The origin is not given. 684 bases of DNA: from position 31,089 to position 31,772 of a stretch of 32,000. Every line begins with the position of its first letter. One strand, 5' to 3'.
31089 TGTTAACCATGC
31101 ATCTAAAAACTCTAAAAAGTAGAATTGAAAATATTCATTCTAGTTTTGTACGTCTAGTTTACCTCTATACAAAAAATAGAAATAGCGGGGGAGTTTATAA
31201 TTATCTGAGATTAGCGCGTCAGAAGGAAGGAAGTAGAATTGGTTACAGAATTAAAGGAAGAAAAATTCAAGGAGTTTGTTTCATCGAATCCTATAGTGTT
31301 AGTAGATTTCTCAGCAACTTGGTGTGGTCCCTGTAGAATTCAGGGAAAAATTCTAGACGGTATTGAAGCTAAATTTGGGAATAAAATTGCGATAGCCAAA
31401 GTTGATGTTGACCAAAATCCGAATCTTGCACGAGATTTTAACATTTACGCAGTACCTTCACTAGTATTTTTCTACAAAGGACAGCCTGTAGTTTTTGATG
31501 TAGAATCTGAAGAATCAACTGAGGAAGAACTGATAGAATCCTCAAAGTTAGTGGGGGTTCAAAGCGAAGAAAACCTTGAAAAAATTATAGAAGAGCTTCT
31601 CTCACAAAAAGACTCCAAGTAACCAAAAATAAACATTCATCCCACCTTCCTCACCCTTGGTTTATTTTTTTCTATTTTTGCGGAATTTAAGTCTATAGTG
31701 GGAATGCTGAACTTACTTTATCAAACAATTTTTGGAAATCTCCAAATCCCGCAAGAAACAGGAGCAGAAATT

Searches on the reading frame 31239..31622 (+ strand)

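Call 3: search_protein_families(library=pfam, proteins=[window:31239-31622:+], max_evalue=0.01)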
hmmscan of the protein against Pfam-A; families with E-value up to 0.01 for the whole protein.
window:31239-31622:+ (127 aa): 11 families
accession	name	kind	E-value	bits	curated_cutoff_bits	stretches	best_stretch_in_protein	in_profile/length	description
PF00085.26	Thioredoxin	-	7.1e-22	77.8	23.5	1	2-99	2-98/103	Thioredoxin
PF02966.22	DIM1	-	1.6e-05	25.1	27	1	17-94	20-97/133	Mitosis protein DIM1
PF13098.12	Thioredoxin_2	-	2.9e-05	24.8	27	1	17-88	5-91/104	Thioredoxin-like domain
PF07689.18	KaiB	-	0.00012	22.2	27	1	43-76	23-56/82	KaiB domain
PF13728.12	TraF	-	0.00095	19.5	23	1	21-86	133-207/224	F plasmid transfer operon protein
PF07449.17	HyaE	-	0.0014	19.1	22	1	38-82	49-94/108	Hydrogenase-1 expression protein HyaE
PF13905.12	Thioredoxin_8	-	0.0049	17.6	27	0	19-61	3-47/94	Thioredoxin-like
PF04756.19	OST3_OST6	-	0.0058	16.5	27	1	45-96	69-128/294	OST3 / OST6 family, transporter family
PF02637.23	GatB_Yqey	-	0.0076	16.6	27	0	90-124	71-105/148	GatB domain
PF13899.12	Thioredoxin_7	-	0.0083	16.7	27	0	16-78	16-81/83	Thioredoxin-like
PF13848.12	Thioredoxin_6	-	0.009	16.3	27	0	1-98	78-178/184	Thioredoxin-like domain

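Call 4: search_protein_families(library=ncbifam, proteins=[window:31239-31622:+], max_evalue=0.01)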
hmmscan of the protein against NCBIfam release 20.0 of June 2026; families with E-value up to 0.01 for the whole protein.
window:31239-31622:+ (127 aa): 12 families
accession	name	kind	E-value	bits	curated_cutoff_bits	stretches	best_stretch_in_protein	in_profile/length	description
TIGR01068.1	thioredoxin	equivalog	6.5e-24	84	96.8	1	6-86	2-83/101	thioredoxin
NF006898.0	PRK09381.1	equivalog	1.2e-16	61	138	1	13-84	17-88/109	thioredoxin TrxA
TIGR01126.1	pdi_dom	equivalog_domain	1e-13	51.4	107.2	1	5-93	1-95/105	protein disulfide-isomerase domain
NF008229.0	PRK10996.1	equivalog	1.5e-13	50.6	125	1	5-84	40-119/141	thioredoxin TrxC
TIGR01130.1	ER_PDI_fam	subfamily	5e-13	49.4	344.25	1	2-82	3-86/476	protein disulfide-isomerase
NF047697.1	ThioredTrxAClost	equivalog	9.3e-11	41.8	140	1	3-98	2-97/105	thioredoxin TrxA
TIGR00411.1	redox_disulf_1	equivalog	5.9e-07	29.5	92.75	1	24-77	6-59/82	MJ0307 family thioredoxin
NF045694.1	seleno_TsoB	exception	2.6e-06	25.8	805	1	11-79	468-544/572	rhodanese/DsbD fusion-like selenoprotein TsoB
NF047696.1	ThlDiSintTplARhiz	equivalog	0.00017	21.4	230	1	19-60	99-141/219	thiol:disulfide interchange protein TlpA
TIGR00385.1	dsbE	subfamily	0.001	18.7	123.15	1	12-57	58-100/173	DsbE family thiol:disulfide interchange protein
TIGR02187.2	PDO_seleno_TRX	equivalog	0.0037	16.7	185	1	16-79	16-79/209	protein disulfide oxidoreductase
NF002854.0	PRK03147.1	subfamily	0.0047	16.8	170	1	3-63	48-109/176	thiol-disulfide oxidoreductase ResA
